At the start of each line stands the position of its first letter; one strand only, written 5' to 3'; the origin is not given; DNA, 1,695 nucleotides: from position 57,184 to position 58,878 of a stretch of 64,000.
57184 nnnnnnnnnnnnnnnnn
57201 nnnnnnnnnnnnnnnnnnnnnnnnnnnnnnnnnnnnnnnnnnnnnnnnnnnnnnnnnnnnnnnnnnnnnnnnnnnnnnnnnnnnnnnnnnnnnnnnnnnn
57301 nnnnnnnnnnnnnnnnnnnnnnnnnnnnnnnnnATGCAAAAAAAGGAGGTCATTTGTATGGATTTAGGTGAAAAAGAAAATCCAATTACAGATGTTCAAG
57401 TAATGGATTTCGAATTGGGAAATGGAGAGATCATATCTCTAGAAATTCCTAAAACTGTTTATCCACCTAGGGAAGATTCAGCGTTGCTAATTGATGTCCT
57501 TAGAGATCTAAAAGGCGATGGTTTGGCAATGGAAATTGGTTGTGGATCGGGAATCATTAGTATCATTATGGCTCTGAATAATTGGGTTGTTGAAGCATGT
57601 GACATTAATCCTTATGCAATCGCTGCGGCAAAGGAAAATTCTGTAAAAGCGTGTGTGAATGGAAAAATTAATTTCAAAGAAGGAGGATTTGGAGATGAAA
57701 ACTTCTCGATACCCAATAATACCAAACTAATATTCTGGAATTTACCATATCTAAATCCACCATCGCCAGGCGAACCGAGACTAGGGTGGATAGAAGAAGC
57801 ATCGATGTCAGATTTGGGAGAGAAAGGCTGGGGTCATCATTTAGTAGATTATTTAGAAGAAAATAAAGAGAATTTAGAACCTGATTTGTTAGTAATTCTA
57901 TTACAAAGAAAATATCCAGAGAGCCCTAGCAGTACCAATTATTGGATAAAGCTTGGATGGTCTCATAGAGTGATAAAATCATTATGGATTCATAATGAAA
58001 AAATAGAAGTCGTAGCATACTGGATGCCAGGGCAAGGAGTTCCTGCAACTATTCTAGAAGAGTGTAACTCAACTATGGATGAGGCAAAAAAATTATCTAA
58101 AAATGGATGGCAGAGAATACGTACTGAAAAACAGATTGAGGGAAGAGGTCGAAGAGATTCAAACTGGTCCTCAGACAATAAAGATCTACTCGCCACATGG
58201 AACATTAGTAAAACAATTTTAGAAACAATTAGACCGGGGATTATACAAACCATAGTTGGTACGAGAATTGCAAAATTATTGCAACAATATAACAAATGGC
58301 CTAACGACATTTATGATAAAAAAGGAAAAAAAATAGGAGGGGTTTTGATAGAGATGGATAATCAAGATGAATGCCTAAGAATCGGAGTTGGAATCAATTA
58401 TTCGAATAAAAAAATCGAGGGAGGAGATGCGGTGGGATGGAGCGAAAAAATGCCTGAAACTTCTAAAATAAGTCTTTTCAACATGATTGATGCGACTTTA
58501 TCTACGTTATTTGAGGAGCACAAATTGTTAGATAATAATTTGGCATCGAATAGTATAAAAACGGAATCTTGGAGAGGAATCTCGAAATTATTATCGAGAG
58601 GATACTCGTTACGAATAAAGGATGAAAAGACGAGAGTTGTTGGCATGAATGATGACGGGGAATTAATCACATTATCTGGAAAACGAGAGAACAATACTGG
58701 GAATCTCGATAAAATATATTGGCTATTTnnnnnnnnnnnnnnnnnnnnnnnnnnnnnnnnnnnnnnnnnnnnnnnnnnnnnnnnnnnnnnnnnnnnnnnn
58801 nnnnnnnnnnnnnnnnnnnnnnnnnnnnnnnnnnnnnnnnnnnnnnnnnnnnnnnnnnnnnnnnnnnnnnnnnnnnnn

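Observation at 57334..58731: Single-ORF fusion of a HemK/Mtq2-type methyltransferase with a BirA-type biotin-protein ligase domain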

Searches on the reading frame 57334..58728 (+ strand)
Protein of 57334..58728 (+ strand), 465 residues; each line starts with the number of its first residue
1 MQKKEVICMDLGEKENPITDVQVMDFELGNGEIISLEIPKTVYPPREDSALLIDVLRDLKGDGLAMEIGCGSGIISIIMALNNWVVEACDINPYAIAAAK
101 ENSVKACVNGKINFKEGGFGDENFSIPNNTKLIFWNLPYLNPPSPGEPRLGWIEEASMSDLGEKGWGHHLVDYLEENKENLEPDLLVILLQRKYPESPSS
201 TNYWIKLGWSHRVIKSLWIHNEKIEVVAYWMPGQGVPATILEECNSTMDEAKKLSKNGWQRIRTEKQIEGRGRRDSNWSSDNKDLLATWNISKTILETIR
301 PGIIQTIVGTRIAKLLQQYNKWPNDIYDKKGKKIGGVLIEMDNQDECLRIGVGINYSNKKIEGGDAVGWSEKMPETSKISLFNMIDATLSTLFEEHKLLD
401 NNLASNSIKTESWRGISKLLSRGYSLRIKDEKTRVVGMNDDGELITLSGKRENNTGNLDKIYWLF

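Call 3: search_protein_families(library=pfam, proteins=[window:57334-58728:+], max_evalue=0.1)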
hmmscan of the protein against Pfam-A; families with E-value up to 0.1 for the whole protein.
window:57334-58728:+ (465 aa): 10 families
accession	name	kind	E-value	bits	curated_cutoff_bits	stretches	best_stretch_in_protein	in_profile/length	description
PF05175.20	MTS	-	5.4e-06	26.6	23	1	49-110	20-82/170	Methyltransferase small domain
PF03099.24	BPL_LplA_LipB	-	1e-05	25.9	21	1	264-354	29-132/133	Biotin/lipoate A/B protein ligase family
PF06325.19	PrmA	-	2.7e-05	24.2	22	1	63-112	163-213/296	Ribosomal protein L11 methyltransferase (PrmA)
PF13649.12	Methyltransf_25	-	0.00017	22.6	27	1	66-127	2-61/97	Methyltransferase domain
PF08241.18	Methyltransf_11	-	0.0011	19.9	21.2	1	67-112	2-44/95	Methyltransferase domain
PF01596.23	Methyltransf_3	-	0.0018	18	22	1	49-117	32-103/204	O-methyltransferase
PF08242.18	Methyltransf_12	-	0.0019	19.3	30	1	66-103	1-40/98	Methyltransferase domain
PF13847.12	Methyltransf_31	-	0.0021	18.2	27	1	65-122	7-66/145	Methyltransferase domain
PF13489.12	Methyltransf_23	-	0.0073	16.5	27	1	65-110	26-61/164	Methyltransferase domain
PF03848.20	TehB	-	0.041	13.8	20.4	1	63-104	32-73/193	Tellurite resistance protein TehB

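Call 4: search_protein_families(library=ncbifam, proteins=[window:57334-58728:+], max_evalue=0.1)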
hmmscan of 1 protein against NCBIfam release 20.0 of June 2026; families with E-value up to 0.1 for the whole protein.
window:57334-58728:+ (465 aa): 38 families (the best 25 are shown)
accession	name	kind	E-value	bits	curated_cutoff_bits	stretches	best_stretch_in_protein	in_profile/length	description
NF011529.0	PRK14968.1-3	equivalog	4.1e-23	81.8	162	1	34-230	8-195/198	putative methyltransferase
TIGR00121.1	birA_ligase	equivalog_domain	8.6e-20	71.3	83.1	1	241-450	5-222/235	biotin--[acetyl-CoA-carboxylase] ligase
NF011530.0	PRK14968.1-4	equivalog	8.4e-17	61.2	243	1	34-227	11-193/202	putative methyltransferase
TIGR00537.1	hemK_rel_arch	hypoth_equivalog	2.3e-16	60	87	1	42-230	1-179/179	HemK2/MTQ2 family protein methyltransferase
NF008847.0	PRK11886.1-2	equivalog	2e-12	47.1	293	1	240-381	86-235/320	bifunctional biotin--[acetyl-CoA-carboxylase] ligase/biotin operon repressor BirA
NF011527.0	PRK14968.1-1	equivalog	2.8e-11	43.5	242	1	38-216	10-176/192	putative methyltransferase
NF008848.0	PRK11886.1-3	equivalog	3.3e-11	42.8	362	1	236-380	78-233/319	bifunctional biotin--[acetyl-CoA-carboxylase] ligase/biotin operon repressor BirA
NF006206.0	PRK08330.1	equivalog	6.3e-11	42.1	311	1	241-446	16-224/243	biotin--protein ligase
TIGR03534.1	RF_mod_PrmC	equivalog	2.6e-10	40.2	199.1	1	35-141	59-168/253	peptide chain release factor N(5)-glutamine methyltransferase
NF008850.0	PRK11886.1-5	equivalog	5.1e-10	39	489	1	264-364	109-217/320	bifunctional biotin--[acetyl-CoA-carboxylase] ligase/biotin operon repressor BirA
NF006294.0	PRK08477.1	equivalog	7.4e-09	35.3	179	1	241-361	9-138/214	biotin--[acetyl-CoA-carboxylase] ligase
NF011528.0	PRK14968.1-2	equivalog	9.1e-08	31.9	171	1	38-114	16-91/205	putative methyltransferase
NF004607.0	PRK05935.1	equivalog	1.7e-07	31.3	219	1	245-357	12-134/190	biotin--protein ligase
NF001786.0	PRK00517.2-4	equivalog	1.8e-07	30.5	327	1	64-106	146-188/277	50S ribosomal protein L11 methyltransferase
TIGR00536.1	hemK_fam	subfamily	3.2e-07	29.7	115.5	1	40-141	89-194/286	HemK family protein methyltransferase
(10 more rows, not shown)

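Call 5: find_homologous_proteins(query=window:57334-58728:+, max_evalue=0.001)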
Query window:57334-58728:+ (465 aa): 714 proteins with E <= 0.001 among 8000 candidates; the best 120 are listed.
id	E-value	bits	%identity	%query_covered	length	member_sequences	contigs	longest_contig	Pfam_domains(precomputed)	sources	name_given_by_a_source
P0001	0.0e+0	1045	98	100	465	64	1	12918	PF03099.25,PF05175.21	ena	-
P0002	3.3e-267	905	87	98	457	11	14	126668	PF06325.20,PF03099.25,PF05175.21,PF13649.13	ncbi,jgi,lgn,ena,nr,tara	ncbi:MAG: hypothetical protein CMA98_03080 [Euryarchaeota archaeon]|jgi:biotin-(acetyl-CoA carboxyla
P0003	2.0e-241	820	79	98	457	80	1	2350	PF06325.20,PF03099.25,PF05175.21,PF13649.13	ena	-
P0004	9.1e-213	725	70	98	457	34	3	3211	PF13847.13,PF13489.13,PF06325.20,PF03099.25,PF05175.21,PF13649.13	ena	-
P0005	1.2e-205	702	66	98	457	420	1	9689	PF06325.20,PF03099.25,PF05175.21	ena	-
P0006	7.9e-203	693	66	98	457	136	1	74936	PF13847.13,PF13489.13,PF06325.20,PF03099.25,PF05175.21,PF13649.13,PF08242.19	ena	-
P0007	5.4e-202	690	66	98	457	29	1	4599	PF13489.13,PF06325.20,PF05175.21,PF13649.13,PF08242.19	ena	-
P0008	6.6e-202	690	65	98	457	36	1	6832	PF13489.13,PF06325.20,PF03099.25,PF05175.21,PF13649.13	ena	-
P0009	1.1e-194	666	64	98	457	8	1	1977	PF13847.13,PF13489.13,PF06325.20,PF03099.25,PF05175.21,PF13649.13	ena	-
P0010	1.6e-190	652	61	98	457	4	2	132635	PF06325.20,PF03099.25,PF05175.21,PF13649.13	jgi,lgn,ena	-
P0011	4.9e-188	644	61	100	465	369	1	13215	PF06325.20,PF03099.25,PF05175.21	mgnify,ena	mgnify:FL=1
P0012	3.2e-186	638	59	100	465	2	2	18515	PF06325.20,PF03099.25,PF05175.21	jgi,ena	-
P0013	3.4e-164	565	55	100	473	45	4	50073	PF06325.20,PF03099.25,PF05175.21,PF13649.13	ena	-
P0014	1.7e-160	553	56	93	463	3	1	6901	PF13847.13,PF13489.13,PF06325.20,PF03099.25,PF05175.21,PF08241.19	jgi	jgi:biotin-(acetyl-CoA carboxylase) ligase/methylase of polypeptide subunit release factors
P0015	8.4e-158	544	58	92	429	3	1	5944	PF13489.13,PF06325.20,PF03099.25,PF05175.21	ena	-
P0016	1.3e-156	540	52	100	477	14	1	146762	PF06325.20,PF03099.25,PF05175.21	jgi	jgi:biotin-(acetyl-CoA carboxylase) ligase/methylase of polypeptide subunit release factors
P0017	2.0e-156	540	58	92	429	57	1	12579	PF13489.13,PF06325.20,PF03099.25,PF05175.21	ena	-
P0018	2.5e-156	539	58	92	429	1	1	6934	PF13489.13,PF06325.20,PF03099.25,PF05175.21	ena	-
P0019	2.7e-156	539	55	93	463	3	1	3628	PF06325.20,PF03099.25,PF05175.21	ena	-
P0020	2.9e-156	539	55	95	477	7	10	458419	PF13489.13,PF06325.20,PF03099.25,PF05175.21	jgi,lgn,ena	-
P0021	1.1e-155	537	57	92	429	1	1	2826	PF13489.13,PF06325.20,PF03099.25,PF05175.21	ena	-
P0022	2.3e-155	536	57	92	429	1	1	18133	PF13489.13,PF06325.20,PF03099.25,PF05175.21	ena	-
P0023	5.5e-155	535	54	97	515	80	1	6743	PF13489.13,PF06325.20,PF03099.25,PF05175.21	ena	-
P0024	7.7e-155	534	56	95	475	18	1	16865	PF13489.13,PF06325.20,PF03099.25,PF05175.21,PF13649.13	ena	-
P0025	8.8e-154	531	55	92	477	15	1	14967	PF13489.13,PF06325.20,PF03099.25,PF05175.21,PF13649.13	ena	-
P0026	5.5e-153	528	57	93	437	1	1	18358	PF13489.13,PF06325.20,PF03099.25,PF05175.21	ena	-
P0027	2.8e-152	526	54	95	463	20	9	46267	PF06325.20,PF03099.25,PF05175.21,PF13649.13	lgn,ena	-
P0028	1.2e-151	524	59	86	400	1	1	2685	PF03099.25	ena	-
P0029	1.1e-150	521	54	95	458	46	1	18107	PF06325.20,PF03099.25,PF05175.21,PF13649.13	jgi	jgi:biotin-(acetyl-CoA carboxylase) ligase/SAM-dependent methyltransferase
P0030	4.7e-145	502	57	86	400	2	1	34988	PF03099.25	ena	-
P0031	1.4e-144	501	56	87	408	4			PF03848.21,PF03099.25,PF05175.21,PF13649.13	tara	tara:strand:+ start:231 stop:1457 length:1227 start_codon:yes stop_codon:yes gene_type:complete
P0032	1.6e-144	500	56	87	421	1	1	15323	PF13489.13,PF03848.21,PF03099.25,PF05175.21,PF13649.13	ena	-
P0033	1.2e-118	415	46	96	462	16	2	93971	PF06325.20,PF03099.25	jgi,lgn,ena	jgi:biotin-(acetyl-CoA carboxylase) ligase/methylase of polypeptide subunit release factors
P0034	5.3e-117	410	46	95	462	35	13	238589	PF06325.20,PF03099.25,PF13649.13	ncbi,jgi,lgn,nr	ncbi:MAG: hypothetical protein CXT72_00765 [Methanobacteriota archaeon]|jgi:biotin-(acetyl-CoA carbo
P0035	8.1e-110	386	43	89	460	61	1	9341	PF03099.25,PF05175.21,PF13649.13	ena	-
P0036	2.8e-109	384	42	97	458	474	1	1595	PF03099.25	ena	-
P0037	3.7e-109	384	41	96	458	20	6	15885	PF03099.25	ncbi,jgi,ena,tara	tara:strand:- start:376 stop:1752 length:1377 start_codon:yes stop_codon:yes gene_type:complete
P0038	2.0e-108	381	41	92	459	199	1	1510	PF03099.25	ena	-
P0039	8.1e-108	379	40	94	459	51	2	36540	PF03099.25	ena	-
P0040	1.3e-107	379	45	95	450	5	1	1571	PF13847.13,PF06325.20,PF03848.21,PF03099.25,PF05175.21,PF13649.13,PF08241.19,PF08242.19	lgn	-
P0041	1.3e-107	379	44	89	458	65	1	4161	PF03099.25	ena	-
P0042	2.9e-107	378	44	88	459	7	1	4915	PF06325.20,PF03099.25,PF05175.21,PF13649.13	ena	-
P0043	3.5e-107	377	42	93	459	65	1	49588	PF13489.13,PF06325.20,PF03099.25,PF05175.21,PF13649.13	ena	-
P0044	1.9e-106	375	44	93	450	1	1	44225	PF13847.13,PF06325.20,PF03099.25,PF05175.21,PF13649.13,PF08241.19,PF08242.19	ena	-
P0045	1.9e-106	375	46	92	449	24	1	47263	PF06325.20,PF03099.25,PF05175.21,PF13649.13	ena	-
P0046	2.8e-106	374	40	92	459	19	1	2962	PF03099.25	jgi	-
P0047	3.3e-106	374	43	90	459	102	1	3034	PF13847.13,PF06325.20,PF03099.25,PF05175.21,PF13649.13,PF08242.19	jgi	jgi:biotin-(acetyl-CoA carboxylase) ligase/SAM-dependent methyltransferase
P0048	3.7e-106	374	44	88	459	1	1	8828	PF06325.20,PF03099.25,PF05175.21,PF13649.13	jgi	-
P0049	1.1e-105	372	43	88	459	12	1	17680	PF06325.20,PF03099.25,PF05175.21,PF13649.13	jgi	-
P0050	3.3e-105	371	41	95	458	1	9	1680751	PF13489.13,PF06325.20,PF03099.25,PF05175.21,PF13649.13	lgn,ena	-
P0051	4.4e-105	370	40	94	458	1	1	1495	PF06325.20,PF03099.25,PF13649.13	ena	-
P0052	4.5e-105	370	44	95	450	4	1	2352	PF13847.13,PF06325.20,PF03099.25,PF05175.21,PF13649.13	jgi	jgi:methylase of polypeptide subunit release factors/biotin-(acetyl-CoA carboxylase) ligase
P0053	7.1e-105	370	41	92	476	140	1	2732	PF06325.20,PF03099.25,PF13649.13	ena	-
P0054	1.3e-104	369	39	96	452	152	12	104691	PF06325.20,PF03099.25,PF05175.21,PF13649.13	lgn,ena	-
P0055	1.4e-104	369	43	95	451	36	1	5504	PF13847.13,PF06325.20,PF03099.25,PF05175.21,PF13649.13,PF01170.25,PF08241.19,PF08242.19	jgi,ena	-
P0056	1.6e-104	369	41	94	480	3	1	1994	PF03099.25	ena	-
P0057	1.9e-104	368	44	93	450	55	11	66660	PF13847.13,PF06325.20,PF03099.25,PF05175.21,PF13649.13,PF08241.19,PF08242.19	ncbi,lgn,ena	-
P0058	2.7e-104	368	41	94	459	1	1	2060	PF13847.13,PF06325.20,PF03099.25,PF05175.21,PF13649.13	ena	-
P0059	3.0e-104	368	39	96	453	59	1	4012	PF06325.20,PF03099.25,PF05175.21,PF13649.13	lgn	-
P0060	3.8e-104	367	43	95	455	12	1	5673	PF06325.20,PF03099.25,PF05175.21,PF13649.13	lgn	-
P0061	4.5e-104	367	42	92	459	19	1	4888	PF06325.20,PF03099.25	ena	-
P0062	4.8e-104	367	42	92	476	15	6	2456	PF03099.25,PF13649.13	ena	-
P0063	5.0e-104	367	41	92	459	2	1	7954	PF13847.13,PF06325.20,PF03099.25,PF05175.21,PF13649.13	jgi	-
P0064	6.2e-104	367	40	94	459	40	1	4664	PF03099.25,PF13649.13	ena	-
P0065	6.4e-104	367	43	96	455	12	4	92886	PF06325.20,PF03099.25,PF05175.21,PF13649.13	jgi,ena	-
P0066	6.8e-104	366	45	93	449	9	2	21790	PF06325.20,PF03099.25,PF05175.21,PF13649.13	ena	-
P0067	7.8e-104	366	44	95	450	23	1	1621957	PF13847.13,PF06325.20,PF03099.25,PF05175.21,PF13649.13,PF08241.19,PF08242.19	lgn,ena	-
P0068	1.0e-103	366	42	92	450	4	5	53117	PF06325.20,PF03099.25,PF05175.21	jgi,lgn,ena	-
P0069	1.7e-103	365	42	88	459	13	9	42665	PF13847.13,PF06325.20,PF03099.25,PF05175.21,PF13649.13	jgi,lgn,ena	jgi:biotin-(acetyl-CoA carboxylase) ligase/SAM-dependent methyltransferase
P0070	5.8e-103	363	42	91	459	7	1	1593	PF06325.20,PF03099.25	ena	-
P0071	6.1e-103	363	40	95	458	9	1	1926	PF06325.20,PF03099.25,PF13649.13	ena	-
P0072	7.2e-103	363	42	91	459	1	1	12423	PF06325.20,PF03099.25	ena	-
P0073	9.4e-103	363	43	94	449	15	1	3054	PF13847.13,PF06325.20,PF03099.25,PF05175.21,PF13649.13,PF08241.19,PF08242.19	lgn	-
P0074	1.7e-102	362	42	91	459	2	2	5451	PF06325.20,PF03099.25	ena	-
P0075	2.1e-102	362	41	91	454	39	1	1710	PF06325.20,PF03099.25,PF13649.13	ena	-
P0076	2.6e-102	361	41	98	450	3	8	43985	PF13847.13,PF06325.20,PF03099.25,PF05175.21,PF13649.13,PF08241.19,PF08242.19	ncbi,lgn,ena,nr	ncbi:MAG: hypothetical protein CMB08_04250 [Euryarchaeota archaeon]|nr:hypothetical protein [Euryarc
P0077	4.5e-102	360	42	91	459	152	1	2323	PF06325.20,PF03099.25,PF05175.21,PF13649.13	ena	-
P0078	8.9e-102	359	40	92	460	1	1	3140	PF06325.20,PF03099.25,PF13649.13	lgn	-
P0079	1.2e-101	359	42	95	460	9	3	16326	PF13847.13,PF06325.20,PF03099.25,PF05175.21,PF13649.13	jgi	-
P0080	1.5e-101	359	41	92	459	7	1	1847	PF06325.20,PF03099.25,PF05175.21,PF13649.13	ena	-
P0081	2.6e-101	358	42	92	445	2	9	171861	PF06325.20,PF03099.25,PF05175.21,PF13649.13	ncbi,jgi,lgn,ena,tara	tara:strand:+ start:202 stop:1539 length:1338 start_codon:yes stop_codon:yes gene_type:complete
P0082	5.4e-101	357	41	95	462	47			PF13489.13,PF06325.20,PF03099.25,PF05175.21,PF13649.13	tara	tara:strand:+ start:569 stop:1957 length:1389 start_codon:yes stop_codon:yes gene_type:complete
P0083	5.7e-101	357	41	97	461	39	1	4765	PF06325.20,PF03099.25,PF05175.21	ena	-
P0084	5.8e-101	357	40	95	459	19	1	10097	PF03099.25,PF13649.13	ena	-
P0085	7.7e-101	356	39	94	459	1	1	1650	PF06325.20,PF03099.25,PF13649.13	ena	-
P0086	8.6e-101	356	39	92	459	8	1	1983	PF03099.25,PF13649.13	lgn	-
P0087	1.2e-100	356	44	93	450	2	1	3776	PF13847.13,PF06325.20,PF03099.25,PF05175.21,PF13649.13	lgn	-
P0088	1.5e-100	355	41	92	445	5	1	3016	PF06325.20,PF03099.25,PF05175.21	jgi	jgi:biotin-(acetyl-CoA carboxylase) ligase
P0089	1.6e-100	355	40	97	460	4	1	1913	PF06325.20,PF03099.25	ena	-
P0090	3.7e-100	354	41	96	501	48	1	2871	PF13847.13,PF06325.20,PF03099.25,PF05175.21,PF13649.13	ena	-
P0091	7.5e-100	353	43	91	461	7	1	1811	PF06325.20,PF03099.25,PF05175.21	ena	-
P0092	7.5e-100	353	41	94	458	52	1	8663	PF06325.20,PF03099.25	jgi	jgi:BirA family biotin operon repressor/biotin-[acetyl-CoA-carboxylase] ligase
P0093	8.6e-100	353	42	88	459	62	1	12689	PF06325.20,PF03099.25,PF13649.13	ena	-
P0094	1.9e-99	352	39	95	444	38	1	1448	PF06325.20,PF03099.25,PF05175.21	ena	-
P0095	1.9e-99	352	40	95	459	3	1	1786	PF03099.25,PF13649.13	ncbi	-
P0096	2.7e-99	351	40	92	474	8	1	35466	PF06325.20,PF03099.25,PF05175.21,PF13649.13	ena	-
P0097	3.0e-99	351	42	92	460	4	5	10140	PF06325.20,PF03099.25,PF05175.21,PF13649.13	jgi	-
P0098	3.7e-99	351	41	91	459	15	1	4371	PF03099.25,PF05175.21,PF13649.13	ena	-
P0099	5.1e-99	350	39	95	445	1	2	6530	PF06325.20,PF03099.25,PF05175.21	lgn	-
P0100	6.9e-99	350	41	91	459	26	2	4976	PF06325.20,PF03099.25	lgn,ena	-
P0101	7.6e-99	350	41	94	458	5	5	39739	PF03099.25,PF13649.13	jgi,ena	-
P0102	7.8e-99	350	41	92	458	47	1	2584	PF06325.20,PF03099.25,PF05175.21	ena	-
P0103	9.6e-99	349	41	92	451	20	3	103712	PF13847.13,PF06325.20,PF03099.25,PF05175.21,PF13649.13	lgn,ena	-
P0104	2.1e-98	348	42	95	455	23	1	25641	PF13847.13,PF06325.20,PF03099.25,PF05175.21,PF13649.13,PF08241.19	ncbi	-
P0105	2.4e-98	348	41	91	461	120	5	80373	PF06325.20,PF03099.25,PF05175.21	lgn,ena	-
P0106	2.5e-98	348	38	98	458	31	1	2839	PF03099.25,PF13649.13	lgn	-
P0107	2.6e-98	348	42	93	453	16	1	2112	PF13847.13,PF06325.20,PF03848.21,PF03099.25,PF05175.21,PF13649.13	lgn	-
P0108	3.2e-98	348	40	95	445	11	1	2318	PF13847.13,PF06325.20,PF03099.25,PF05175.21,PF13649.13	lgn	-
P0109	4.3e-98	347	39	95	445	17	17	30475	PF06325.20,PF03099.25,PF05175.21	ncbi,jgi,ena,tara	tara:strand:- start:183 stop:1520 length:1338 start_codon:yes stop_codon:yes gene_type:complete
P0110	4.4e-98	347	41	92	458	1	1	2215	PF03099.25,PF13649.13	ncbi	-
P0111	5.0e-98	347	42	92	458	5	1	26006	PF03099.25,PF05175.21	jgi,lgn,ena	-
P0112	5.9e-98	347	41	95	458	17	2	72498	PF13489.13,PF06325.20,PF03099.25,PF05175.21,PF13649.13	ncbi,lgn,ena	-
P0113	8.5e-98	346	39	92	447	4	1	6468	PF06325.20,PF03099.25,PF05175.21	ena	-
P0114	2.1e-97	345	38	94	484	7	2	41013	PF06325.20,PF03099.25,PF05175.21,PF13649.13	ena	-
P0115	2.6e-97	345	41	92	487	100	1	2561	PF06325.20,PF03099.25,PF05175.21,PF13649.13,PF08241.19,PF08242.19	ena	-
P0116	2.6e-97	345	39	99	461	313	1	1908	PF06325.20,PF03099.25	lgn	-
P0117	7.1e-97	343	38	92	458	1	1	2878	PF06325.20,PF03099.25,PF05175.21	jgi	-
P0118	8.1e-97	343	41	92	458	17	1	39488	PF03099.25,PF13649.13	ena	-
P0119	8.9e-97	343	40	95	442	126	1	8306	PF06325.20,PF03099.25,PF05175.21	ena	-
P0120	1.0e-96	343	41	93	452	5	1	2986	PF06325.20,PF03848.21,PF03099.25,PF05175.21,PF13649.13,PF08241.19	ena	-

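Call 12: search_solved_structures(query=A1, max_evalue=0.001, show_alignments=0)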
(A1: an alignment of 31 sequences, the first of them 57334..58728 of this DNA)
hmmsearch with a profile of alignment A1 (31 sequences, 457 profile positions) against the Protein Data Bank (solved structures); distinct sequences matched with E-value up to 0.001: 69 (the best 60 are shown).
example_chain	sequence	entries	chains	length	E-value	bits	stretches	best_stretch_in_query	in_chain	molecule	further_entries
9j8e_A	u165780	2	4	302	1.1e-17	66.9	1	255-440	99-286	Bifunctional ligase/repressor BirA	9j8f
2eay_A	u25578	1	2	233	4.7e-17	64.9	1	231-441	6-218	Biotin [acetyl-CoA-carboxylase] ligase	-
3efs_A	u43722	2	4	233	1.4e-16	63.3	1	231-441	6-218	Biotin [acetyl-CoA-carboxylase] ligase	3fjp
2ej9_A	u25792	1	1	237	3.3e-16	62.1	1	231-390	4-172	Putative biotin ligase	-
3efr_A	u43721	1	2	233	4e-15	58.5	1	231-441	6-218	Biotin [acetyl-CoA-carboxylase] ligase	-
2dve_A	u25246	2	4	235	1.1e-14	57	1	228-356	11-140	Biotin Protein Ligase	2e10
1wnl_A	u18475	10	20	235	1.8e-14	56.4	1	228-356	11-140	biotin--[acetyl-CoA-carboxylase] ligase | 235aa long hypothetical biotin-[acetyl-CoA-carboxylase] ligase | 235aa long hypothetical biotin--[acetyl-CoA-carboxyla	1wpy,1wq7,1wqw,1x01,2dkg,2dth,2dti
4wf2_A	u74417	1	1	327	8.8e-14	54.1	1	255-438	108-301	Bifunctional ligase/repressor BirA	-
1bia_A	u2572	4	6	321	1.3e-13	53.6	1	255-438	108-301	BirA BIFUNCTIONAL PROTEIN | BIR A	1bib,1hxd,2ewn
2djz_A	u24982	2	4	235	2.8e-13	52.4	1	228-356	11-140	235aa long hypothetical biotin-[acetyl-CoA-carboxylase] ligase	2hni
6jhu_A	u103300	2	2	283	3.7e-13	52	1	302-349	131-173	Biotin/lipoate protein ligase-like protein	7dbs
2dxt_A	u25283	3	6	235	3.7e-13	52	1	228-356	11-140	biotin--[acetyl-CoA-carboxylase] ligase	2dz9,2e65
2dxu_A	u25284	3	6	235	3.8e-13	52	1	228-356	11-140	biotin--[acetyl-CoA-carboxylase] ligase | 235aa long hypothetical biotin--[acetyl-CoA-carboxylase] ligase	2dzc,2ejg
2deq_A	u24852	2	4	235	3.9e-13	52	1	228-356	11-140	235aa long hypothetical biotin--[acetyl-CoA-carboxylase] ligase | 235aa long hypothetical biotin-[acetyl-CoA-carboxylase] ligase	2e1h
2e41_A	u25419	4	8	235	5.9e-12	48.1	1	228-356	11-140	biotin--[acetyl-CoA-carboxylase] ligase | 235aa long hypothetical biotin--[acetyl-CoA-carboxylase] ligase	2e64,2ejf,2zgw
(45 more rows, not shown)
